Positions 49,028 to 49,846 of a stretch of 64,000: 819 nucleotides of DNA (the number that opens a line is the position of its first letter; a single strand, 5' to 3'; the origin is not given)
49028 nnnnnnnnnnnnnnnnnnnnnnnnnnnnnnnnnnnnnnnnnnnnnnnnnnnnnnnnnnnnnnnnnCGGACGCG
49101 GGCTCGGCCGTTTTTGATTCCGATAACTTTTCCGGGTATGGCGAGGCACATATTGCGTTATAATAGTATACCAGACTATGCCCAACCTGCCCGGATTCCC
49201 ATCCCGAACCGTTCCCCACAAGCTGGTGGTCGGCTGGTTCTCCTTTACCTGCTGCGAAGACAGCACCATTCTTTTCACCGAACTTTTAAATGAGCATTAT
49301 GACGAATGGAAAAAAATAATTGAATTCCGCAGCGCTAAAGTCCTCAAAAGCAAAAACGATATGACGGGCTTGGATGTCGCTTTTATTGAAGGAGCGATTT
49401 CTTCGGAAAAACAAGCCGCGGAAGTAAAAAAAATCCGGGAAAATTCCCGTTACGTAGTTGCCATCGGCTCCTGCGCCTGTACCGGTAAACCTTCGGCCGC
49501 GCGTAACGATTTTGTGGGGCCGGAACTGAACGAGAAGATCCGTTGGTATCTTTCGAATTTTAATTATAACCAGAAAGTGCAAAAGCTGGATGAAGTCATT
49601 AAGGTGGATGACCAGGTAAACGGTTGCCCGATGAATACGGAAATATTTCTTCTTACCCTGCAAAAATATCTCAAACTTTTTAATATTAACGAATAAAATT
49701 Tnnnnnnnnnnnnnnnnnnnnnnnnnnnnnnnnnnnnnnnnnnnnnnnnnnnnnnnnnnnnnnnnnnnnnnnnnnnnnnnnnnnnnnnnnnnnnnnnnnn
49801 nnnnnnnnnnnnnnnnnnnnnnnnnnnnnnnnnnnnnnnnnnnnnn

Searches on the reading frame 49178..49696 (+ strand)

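Call 55: search_protein_families(library=pfam, proteins=[window:49178-49696:+], max_evalue=0.001)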
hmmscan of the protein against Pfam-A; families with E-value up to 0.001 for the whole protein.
window:49178-49696:+ (172 aa): 1 family
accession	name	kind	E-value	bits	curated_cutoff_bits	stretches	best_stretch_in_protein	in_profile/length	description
PF01058.29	Oxidored_q6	-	9.3e-21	74.3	27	1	26-163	1-127/128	NADH ubiquinone oxidoreductase, 20 Kd subunit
